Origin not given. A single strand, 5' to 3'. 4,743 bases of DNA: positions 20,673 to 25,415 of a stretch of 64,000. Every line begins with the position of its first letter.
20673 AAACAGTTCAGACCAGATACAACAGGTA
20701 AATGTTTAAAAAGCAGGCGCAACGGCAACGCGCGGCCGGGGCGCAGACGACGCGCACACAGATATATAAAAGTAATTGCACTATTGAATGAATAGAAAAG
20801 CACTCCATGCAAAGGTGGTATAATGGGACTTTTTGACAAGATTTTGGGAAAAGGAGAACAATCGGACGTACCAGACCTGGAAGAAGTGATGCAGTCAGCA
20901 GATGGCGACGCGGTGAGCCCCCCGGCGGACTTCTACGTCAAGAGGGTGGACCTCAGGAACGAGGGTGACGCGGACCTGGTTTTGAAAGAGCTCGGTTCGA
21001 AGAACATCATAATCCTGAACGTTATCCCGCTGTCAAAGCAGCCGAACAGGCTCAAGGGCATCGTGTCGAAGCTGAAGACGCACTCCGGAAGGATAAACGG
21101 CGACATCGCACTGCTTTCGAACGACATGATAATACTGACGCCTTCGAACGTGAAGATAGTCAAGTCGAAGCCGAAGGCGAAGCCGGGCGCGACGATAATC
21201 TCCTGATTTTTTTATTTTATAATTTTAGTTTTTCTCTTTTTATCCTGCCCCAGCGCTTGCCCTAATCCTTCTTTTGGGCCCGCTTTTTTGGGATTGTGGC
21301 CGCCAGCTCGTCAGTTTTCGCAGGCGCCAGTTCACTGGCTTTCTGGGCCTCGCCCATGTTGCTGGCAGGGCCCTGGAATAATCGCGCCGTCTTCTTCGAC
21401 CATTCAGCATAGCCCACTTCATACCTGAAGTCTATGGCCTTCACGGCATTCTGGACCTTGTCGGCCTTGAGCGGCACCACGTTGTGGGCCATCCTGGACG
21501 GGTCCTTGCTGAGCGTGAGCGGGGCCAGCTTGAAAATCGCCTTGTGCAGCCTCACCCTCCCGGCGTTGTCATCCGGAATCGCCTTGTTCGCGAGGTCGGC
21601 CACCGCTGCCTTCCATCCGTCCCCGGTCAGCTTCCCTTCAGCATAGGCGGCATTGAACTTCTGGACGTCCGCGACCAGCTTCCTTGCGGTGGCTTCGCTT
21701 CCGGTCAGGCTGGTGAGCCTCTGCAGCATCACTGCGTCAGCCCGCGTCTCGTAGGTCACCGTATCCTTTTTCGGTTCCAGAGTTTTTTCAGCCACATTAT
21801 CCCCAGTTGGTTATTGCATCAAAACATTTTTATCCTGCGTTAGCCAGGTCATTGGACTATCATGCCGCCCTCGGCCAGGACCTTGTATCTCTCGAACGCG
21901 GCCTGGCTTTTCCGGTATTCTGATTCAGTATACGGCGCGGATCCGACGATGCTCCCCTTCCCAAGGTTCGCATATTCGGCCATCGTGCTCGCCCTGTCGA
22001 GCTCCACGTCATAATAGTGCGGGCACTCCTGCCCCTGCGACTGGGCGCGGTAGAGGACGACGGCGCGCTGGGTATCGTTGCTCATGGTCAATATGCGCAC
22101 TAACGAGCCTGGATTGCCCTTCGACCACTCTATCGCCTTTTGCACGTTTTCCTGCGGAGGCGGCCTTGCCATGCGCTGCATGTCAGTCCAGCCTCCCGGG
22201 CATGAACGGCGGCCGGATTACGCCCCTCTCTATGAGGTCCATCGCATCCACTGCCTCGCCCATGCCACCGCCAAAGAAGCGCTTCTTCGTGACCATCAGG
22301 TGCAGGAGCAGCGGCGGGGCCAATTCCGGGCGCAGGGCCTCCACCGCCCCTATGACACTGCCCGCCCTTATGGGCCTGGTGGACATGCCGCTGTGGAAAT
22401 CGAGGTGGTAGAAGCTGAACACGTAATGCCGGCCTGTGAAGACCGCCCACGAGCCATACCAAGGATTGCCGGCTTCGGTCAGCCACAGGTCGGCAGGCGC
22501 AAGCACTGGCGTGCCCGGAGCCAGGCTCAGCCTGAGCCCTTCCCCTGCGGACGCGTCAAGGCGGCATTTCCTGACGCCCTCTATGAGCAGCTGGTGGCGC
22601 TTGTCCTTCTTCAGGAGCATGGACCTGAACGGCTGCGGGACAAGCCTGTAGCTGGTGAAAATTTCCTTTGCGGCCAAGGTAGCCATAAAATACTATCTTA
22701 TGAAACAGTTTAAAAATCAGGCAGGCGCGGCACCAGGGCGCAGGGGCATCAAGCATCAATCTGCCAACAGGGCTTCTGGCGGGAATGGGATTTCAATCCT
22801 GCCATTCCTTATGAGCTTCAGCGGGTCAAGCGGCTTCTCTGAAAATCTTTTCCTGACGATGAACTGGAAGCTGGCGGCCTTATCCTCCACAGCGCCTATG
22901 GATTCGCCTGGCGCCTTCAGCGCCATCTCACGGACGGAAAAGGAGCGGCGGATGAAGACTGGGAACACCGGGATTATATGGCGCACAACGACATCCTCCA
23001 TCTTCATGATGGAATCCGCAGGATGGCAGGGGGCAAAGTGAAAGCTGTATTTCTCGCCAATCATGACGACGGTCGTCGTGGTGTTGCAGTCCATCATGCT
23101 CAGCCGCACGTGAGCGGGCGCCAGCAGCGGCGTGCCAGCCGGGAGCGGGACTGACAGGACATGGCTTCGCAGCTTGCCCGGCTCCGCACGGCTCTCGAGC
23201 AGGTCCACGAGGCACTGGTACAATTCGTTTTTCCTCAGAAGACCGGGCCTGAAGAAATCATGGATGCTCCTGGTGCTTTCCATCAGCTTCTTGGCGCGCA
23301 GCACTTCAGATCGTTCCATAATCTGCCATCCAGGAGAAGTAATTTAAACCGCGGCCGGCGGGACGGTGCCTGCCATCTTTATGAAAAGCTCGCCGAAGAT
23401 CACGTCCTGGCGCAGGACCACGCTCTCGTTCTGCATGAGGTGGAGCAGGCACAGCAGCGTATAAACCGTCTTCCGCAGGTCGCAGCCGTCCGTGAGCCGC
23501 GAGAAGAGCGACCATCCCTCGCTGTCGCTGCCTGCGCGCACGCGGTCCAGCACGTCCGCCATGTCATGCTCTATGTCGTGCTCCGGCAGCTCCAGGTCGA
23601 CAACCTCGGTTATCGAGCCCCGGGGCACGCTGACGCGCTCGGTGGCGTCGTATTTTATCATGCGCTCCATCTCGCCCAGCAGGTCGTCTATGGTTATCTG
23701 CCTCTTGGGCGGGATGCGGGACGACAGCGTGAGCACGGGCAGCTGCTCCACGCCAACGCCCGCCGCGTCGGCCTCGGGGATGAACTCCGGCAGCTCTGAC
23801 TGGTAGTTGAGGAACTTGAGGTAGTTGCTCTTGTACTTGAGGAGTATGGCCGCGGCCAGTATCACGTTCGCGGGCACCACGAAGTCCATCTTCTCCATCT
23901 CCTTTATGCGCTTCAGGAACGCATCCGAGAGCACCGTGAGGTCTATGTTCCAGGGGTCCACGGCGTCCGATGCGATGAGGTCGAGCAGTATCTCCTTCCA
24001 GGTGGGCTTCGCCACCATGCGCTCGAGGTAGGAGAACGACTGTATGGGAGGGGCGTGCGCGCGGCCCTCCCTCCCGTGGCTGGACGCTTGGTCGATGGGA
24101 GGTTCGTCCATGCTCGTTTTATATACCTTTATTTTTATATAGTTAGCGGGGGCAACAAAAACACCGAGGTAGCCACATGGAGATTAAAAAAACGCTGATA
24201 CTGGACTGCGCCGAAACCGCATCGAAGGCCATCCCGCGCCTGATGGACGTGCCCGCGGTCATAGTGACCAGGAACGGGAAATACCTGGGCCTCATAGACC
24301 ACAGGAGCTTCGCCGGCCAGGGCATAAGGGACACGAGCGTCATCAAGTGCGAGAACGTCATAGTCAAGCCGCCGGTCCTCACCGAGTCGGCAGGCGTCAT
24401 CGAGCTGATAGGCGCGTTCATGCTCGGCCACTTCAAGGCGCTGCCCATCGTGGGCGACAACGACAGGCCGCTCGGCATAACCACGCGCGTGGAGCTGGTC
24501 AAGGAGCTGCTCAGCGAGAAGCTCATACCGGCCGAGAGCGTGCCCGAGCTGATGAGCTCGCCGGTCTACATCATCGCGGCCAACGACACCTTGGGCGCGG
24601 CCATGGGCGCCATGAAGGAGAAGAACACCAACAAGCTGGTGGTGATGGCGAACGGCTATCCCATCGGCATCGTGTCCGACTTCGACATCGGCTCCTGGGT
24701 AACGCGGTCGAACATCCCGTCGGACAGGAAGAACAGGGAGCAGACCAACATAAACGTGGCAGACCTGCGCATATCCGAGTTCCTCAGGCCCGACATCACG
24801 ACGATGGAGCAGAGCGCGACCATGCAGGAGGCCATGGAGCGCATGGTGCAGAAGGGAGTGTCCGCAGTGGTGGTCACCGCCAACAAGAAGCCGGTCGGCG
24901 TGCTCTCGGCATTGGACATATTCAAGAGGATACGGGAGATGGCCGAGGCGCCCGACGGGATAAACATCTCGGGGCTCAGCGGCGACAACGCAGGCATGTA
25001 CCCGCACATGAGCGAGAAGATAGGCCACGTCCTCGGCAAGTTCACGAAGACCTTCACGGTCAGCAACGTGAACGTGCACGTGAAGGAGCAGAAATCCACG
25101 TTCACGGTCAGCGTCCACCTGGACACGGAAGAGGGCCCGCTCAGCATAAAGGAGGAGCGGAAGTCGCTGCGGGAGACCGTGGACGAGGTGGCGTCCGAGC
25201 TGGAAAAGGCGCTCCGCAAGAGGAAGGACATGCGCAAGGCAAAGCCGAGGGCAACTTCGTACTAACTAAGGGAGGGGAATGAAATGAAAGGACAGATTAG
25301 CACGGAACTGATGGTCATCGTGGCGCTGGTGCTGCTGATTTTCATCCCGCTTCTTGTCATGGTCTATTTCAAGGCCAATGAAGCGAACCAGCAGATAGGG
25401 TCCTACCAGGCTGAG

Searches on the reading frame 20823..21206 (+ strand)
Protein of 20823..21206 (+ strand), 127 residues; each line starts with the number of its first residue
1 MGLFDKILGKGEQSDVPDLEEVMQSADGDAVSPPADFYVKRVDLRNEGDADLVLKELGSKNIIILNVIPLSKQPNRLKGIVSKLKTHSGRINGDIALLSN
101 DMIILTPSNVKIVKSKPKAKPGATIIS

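Call 62: search_protein_families(library=pfam, proteins=[window:20823-21206:+], max_evalue=0.0001)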
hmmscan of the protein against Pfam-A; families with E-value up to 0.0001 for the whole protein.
window:20823-21206:+ (127 aa): 1 family
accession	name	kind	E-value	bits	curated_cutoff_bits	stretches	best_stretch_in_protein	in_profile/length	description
PF04472.17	SepF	-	1.8e-09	38.1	27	1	40-112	2-72/72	Cell division protein SepF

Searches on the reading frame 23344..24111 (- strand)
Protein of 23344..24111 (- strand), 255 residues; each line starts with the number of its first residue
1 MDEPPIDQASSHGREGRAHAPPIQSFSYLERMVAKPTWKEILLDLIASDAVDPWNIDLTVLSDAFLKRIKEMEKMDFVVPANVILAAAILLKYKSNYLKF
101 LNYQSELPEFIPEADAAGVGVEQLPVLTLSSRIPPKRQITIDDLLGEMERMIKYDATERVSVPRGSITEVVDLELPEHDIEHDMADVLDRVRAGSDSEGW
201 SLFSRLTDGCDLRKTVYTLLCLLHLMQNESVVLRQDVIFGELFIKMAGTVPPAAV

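Call 40: search_protein_families(library=pfam, proteins=[window:23344-24111:-], max_evalue=0.0001)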
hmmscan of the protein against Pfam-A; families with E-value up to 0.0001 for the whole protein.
window:23344-24111:- (255 aa): 1 family
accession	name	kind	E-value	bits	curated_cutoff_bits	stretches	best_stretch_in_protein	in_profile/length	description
PF02616.19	SMC_ScpA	-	6.3e-10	39.9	24.6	0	45-102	1-59/232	Segregation and condensation protein ScpA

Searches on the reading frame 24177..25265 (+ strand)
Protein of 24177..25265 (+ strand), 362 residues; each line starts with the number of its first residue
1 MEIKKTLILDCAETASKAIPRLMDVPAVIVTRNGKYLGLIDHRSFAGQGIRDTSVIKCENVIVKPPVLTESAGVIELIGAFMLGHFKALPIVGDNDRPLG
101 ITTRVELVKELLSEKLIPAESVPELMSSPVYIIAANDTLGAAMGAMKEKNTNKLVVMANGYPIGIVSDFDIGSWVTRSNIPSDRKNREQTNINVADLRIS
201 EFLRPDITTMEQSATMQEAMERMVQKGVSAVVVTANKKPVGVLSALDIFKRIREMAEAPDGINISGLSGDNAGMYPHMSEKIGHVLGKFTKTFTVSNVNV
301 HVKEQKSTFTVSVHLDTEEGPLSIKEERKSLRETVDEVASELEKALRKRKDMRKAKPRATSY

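Call 12: search_protein_families(library=pfam, proteins=[window:24177-25265:+], max_evalue=0.001)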
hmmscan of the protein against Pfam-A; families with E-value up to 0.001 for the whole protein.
window:24177-25265:+ (362 aa): 2 families
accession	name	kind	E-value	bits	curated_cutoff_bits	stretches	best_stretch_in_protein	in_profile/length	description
PF00571.33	CBS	-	1.1e-27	96.6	24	2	199-253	1-56/57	CBS domain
PF02482.25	Ribosomal_S30AE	-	1.1e-08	36.1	23.7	1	269-353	5-87/88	Sigma 54 modulation protein / S30EA ribosomal protein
